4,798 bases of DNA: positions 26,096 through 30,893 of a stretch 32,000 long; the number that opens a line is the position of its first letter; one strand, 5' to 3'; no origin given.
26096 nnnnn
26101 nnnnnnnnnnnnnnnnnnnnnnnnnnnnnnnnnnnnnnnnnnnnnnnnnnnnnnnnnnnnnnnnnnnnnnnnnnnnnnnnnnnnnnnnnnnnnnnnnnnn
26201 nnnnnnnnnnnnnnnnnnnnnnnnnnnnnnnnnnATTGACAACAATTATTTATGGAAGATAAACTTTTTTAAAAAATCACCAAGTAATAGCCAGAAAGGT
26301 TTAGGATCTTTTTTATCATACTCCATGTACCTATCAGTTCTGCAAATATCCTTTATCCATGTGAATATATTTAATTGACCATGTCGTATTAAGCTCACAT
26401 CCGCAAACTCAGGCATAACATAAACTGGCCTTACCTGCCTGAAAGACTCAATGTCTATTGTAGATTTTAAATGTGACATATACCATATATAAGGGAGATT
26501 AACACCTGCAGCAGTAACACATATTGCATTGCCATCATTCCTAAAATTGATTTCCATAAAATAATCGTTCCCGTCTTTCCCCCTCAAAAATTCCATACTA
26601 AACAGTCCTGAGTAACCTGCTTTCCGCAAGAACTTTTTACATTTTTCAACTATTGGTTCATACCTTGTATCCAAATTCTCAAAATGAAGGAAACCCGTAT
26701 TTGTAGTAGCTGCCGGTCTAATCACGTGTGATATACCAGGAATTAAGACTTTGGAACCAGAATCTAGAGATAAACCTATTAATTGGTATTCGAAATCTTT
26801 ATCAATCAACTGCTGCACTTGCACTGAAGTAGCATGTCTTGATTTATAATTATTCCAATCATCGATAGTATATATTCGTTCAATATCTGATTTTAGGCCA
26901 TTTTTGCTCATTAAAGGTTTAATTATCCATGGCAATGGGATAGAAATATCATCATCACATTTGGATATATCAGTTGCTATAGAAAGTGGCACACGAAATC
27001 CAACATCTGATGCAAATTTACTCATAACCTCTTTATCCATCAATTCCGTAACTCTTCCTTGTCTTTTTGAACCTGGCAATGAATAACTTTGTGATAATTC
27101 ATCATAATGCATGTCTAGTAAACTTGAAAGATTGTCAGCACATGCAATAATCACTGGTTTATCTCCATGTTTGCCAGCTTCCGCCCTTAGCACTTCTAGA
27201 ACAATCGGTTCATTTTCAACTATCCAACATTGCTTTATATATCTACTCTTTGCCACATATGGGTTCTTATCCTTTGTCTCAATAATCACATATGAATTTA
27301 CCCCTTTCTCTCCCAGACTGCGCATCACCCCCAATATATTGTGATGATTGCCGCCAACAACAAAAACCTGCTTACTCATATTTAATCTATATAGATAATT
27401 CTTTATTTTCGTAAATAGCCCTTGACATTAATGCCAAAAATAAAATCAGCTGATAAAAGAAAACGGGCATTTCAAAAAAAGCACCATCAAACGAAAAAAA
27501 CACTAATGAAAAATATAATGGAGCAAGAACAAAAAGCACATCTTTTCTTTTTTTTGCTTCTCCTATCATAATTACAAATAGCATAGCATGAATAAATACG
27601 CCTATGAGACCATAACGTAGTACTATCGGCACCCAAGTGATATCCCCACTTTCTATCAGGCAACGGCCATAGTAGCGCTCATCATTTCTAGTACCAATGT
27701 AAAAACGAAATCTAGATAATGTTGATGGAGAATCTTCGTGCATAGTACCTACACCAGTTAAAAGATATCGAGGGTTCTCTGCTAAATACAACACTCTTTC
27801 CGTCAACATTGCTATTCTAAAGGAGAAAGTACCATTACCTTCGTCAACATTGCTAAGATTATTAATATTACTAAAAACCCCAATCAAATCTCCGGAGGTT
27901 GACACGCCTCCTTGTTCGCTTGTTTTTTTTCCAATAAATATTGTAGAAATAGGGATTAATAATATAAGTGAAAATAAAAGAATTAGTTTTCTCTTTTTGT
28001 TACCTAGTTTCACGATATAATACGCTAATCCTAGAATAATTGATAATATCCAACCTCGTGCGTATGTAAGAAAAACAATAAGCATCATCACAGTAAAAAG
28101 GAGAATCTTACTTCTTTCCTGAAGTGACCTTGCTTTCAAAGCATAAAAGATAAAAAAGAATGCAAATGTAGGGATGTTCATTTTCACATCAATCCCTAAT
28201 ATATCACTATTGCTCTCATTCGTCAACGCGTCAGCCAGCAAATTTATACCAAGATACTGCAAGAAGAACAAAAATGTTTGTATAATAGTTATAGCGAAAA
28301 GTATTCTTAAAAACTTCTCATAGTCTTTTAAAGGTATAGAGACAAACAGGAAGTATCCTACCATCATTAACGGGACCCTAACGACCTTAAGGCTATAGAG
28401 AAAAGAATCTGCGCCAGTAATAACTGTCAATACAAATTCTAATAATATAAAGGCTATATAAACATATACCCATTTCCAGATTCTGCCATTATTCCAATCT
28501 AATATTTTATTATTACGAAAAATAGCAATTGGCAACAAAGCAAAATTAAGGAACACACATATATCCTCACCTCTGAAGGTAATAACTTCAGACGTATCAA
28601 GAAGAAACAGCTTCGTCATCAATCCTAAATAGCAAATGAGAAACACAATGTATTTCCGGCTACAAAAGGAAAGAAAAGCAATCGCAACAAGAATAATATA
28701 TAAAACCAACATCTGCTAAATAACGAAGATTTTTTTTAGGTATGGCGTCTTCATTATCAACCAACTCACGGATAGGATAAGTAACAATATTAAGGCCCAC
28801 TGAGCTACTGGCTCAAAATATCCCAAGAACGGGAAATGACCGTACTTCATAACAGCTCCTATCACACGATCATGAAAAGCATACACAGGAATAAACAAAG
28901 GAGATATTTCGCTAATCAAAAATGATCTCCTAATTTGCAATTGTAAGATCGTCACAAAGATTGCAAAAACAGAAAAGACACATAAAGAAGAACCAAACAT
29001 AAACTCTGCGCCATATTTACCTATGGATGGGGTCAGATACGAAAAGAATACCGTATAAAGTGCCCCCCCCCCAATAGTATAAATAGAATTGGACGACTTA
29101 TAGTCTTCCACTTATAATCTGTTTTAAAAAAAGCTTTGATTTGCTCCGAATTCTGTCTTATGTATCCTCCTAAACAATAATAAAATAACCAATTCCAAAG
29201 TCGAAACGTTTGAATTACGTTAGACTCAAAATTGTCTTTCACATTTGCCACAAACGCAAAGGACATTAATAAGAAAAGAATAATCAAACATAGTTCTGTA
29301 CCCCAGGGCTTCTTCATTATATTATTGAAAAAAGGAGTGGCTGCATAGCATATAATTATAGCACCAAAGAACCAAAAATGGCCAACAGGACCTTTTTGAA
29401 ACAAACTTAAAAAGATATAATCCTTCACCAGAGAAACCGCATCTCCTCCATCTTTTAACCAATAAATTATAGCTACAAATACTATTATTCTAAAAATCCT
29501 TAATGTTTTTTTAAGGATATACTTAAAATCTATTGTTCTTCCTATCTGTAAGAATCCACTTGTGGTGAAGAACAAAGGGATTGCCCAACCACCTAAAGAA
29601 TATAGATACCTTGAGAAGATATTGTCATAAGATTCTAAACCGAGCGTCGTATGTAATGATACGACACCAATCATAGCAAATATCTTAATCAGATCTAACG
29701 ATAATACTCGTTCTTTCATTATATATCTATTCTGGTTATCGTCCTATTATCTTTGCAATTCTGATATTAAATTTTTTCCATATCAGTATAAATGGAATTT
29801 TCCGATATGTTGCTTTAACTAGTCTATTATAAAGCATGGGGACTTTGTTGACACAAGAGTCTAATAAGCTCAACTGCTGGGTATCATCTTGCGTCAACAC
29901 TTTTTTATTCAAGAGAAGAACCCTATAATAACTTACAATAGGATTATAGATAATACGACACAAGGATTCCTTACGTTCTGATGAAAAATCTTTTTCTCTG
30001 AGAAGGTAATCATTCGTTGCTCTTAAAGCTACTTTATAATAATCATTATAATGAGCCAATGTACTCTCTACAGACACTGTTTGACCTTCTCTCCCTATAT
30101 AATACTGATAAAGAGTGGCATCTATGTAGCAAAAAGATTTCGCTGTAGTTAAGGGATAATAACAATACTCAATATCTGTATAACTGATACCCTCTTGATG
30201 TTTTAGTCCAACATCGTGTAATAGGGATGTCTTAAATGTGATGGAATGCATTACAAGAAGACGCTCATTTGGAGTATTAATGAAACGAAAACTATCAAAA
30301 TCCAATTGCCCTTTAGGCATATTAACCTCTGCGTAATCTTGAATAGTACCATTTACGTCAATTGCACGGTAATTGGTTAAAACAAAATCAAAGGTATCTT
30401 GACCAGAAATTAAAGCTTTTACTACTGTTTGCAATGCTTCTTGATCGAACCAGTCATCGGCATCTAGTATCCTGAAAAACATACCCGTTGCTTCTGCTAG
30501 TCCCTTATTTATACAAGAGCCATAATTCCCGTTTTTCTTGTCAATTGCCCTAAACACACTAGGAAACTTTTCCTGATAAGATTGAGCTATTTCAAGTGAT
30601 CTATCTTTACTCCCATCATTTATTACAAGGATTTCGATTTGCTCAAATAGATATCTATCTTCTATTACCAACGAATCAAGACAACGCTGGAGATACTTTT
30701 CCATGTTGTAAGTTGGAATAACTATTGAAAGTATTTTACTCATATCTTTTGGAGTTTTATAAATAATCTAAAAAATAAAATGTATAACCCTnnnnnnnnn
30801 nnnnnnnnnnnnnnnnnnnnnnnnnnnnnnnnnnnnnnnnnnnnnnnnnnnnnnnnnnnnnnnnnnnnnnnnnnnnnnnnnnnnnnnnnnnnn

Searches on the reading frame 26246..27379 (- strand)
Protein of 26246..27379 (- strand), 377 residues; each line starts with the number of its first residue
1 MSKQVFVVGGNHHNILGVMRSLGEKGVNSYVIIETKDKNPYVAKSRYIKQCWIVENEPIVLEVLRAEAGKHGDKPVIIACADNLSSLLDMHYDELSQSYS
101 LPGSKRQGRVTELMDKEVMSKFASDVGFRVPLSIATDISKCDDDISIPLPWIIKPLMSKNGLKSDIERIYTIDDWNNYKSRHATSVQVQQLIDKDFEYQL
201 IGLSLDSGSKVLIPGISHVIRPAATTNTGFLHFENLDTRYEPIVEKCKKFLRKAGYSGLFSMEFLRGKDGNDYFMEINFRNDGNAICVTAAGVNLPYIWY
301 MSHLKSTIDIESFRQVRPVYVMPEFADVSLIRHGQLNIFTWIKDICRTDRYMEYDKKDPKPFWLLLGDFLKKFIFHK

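Call 8: search_protein_families(library=pfam, proteins=[window:26246-27379:-], max_evalue=0.01)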
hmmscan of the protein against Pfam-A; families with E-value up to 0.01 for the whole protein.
window:26246-27379:- (377 aa): 1 family
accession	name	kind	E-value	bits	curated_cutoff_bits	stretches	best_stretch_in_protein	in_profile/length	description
PF15632.11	ATPgrasp_Ter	-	1.6e-07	31.6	29.1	1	241-305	47-110/131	ATP-grasp in the biosynthetic pathway with Ter operon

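Call 12: search_protein_families(library=ncbifam, proteins=[window:26246-27379:-], max_evalue=0.01)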
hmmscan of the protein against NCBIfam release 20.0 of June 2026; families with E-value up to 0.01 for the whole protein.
window:26246-27379:- (377 aa): 4 families
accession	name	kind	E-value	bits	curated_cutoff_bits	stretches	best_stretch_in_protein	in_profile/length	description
NF009402.0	PRK12767.1-1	equivalog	0.00011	21.1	218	1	3-329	3-322/329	carbamoyl phosphate synthase-like protein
NF009406.0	PRK12767.1-5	equivalog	0.0014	17.8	271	1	112-299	110-289/327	carbamoyl phosphate synthase-like protein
NF006367.0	PRK08591.1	subfamily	0.0084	14.9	597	0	241-280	253-292/451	acetyl-CoA carboxylase biotin carboxylase subunit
NF009554.0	PRK12999.1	equivalog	0.0098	13.7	965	0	241-280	257-296/1147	pyruvate carboxylase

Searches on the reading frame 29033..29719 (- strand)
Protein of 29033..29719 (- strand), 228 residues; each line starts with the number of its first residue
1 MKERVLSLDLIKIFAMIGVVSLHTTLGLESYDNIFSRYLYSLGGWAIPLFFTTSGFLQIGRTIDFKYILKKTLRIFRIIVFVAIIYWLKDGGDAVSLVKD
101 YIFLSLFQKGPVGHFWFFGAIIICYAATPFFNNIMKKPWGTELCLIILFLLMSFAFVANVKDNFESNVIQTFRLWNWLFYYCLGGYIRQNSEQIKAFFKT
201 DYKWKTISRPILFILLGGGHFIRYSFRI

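Call 8: search_protein_families(library=pfam, proteins=[window:29033-29719:-], max_evalue=0.01)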
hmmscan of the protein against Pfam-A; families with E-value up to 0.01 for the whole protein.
window:29033-29719:- (228 aa): 1 family
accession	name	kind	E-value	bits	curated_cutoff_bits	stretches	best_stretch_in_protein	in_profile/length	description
PF01757.29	Acyl_transf_3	-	4.2e-31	108.7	31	1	6-216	2-222/326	Acyltransferase domain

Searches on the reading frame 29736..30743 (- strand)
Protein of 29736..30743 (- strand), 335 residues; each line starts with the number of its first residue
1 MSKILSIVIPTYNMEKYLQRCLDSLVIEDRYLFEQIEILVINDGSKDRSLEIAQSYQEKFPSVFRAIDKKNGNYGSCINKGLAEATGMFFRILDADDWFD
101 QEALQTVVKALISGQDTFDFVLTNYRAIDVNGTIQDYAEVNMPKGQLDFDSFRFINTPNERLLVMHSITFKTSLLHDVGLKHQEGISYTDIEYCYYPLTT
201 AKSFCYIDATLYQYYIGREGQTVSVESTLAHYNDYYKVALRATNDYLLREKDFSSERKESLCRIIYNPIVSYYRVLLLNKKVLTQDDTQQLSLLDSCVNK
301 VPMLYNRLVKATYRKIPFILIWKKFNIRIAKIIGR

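Call 8: search_protein_families(library=pfam, proteins=[window:29736-30743:-], max_evalue=0.01)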
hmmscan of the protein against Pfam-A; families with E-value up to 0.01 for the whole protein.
window:29736-30743:- (335 aa): 3 families
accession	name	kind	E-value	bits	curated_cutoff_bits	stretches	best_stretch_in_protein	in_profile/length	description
PF00535.33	Glycos_transf_2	-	7.7e-27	94.7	23.3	1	6-133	1-123/168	Glycosyl transferase family 2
PF13641.12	Glyco_tranf_2_3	-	1.8e-07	31.8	27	1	5-114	3-112/230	Glycosyltransferase like family 2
PF10111.15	Glyco_tranf_2_2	-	3.3e-07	30.5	27.3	1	6-109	1-104/276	Glycosyltransferase like family 2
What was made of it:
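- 29736..30743 (-): GT2 glycosyltransferase directly downstream of the activase. It belongs to cluster 'GT2a', which is present in 42% of GRE loci. Pfam Glycos_transf_2 E=7.7e-27 (call 8).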

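Call 78: search_protein_families(library=ncbifam, proteins=[window:29736-30743:-], max_evalue=0.001)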
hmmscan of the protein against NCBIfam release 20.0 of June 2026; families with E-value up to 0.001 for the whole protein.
window:29736-30743:- (335 aa): 16 families
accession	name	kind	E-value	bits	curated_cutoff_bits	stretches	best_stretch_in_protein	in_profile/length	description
NF007482.0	PRK10073.1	equivalog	9.9e-26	90.5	423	1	3-219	6-220/334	glycosyltransferase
NF047683.1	TeichurnBiosyTuaG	equivalog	3.9e-14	52.9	400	1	3-136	6-134/252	teichuronic acid biosynthesis protein TuaG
TIGR03111.1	glyc2_xrt_Gpos1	hypoth_equivalog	2.9e-13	49.4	363.95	1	5-110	51-155/439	TIGR03111 family XrtG-associated glycosyltransferase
NF041875.1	EPS_EpsD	equivalog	5.8e-13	48.9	370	1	5-107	1-100/325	exopolysaccharide biosynthesis glycosyltransferase EpsD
TIGR03937.1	PgaC_IcaA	equivalog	9.4e-13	47.9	422.3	1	4-114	46-153/407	poly-beta-1,6-N-acetyl-D-glucosamine synthase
TIGR04283.1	glyco_like_mftF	equivalog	9.7e-12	44.9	182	1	5-113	1-100/221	TIGR04283 family arsenosugar biosynthesis glycosyltransferase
NF050050.1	ProtGlycPglI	equivalog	4.2e-11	42.8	500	1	4-137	3-130/306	GalNAc(5)-diNAcBac-PP-undecaprenol beta-1,3-glucosyltransferase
NF053739.1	GlytfEpsEBac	equivalog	6.5e-10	38.4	450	1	5-133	3-128/265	glycosyltransferase EpsE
NF038302.1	EPS_HpsE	equivalog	6.2e-09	35.2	300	1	5-102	3-102/307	hormogonium polysaccharide biosynthesis glycosyltransferase HpsE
NF007986.1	PRK10714.1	equivalog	6.8e-09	35.2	529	1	4-119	7-123/316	undecaprenyl-phosphate 4-deoxy-4-formamido-L-arabinose transferase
TIGR03965.1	mycofact_glyco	equivalog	3.2e-08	32.9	280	1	5-100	76-168/467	mycofactocin biosynthesis glycosyltransferase MftF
NF047588.1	GlcsyltransPgfSStrep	equivalog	2.1e-07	30.4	500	1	5-116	3-115/308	glycosyltransferase PgfS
TIGR04440.1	glyco_TIGR04440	domain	2.4e-06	27.5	70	1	5-115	2-110/215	TIGR00180 family glycosyltransferase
NF041394.1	GtaseAglG_Halo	equivalog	5.9e-06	25.8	440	1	5-110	3-106/304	glucosyl-dolichyl phosphate glucuronosyltransferase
TIGR04009.1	wcaE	equivalog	0.00026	20.3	369.2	1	33-111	31-106/248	colanic acid biosynthesis glycosyltransferase WcaE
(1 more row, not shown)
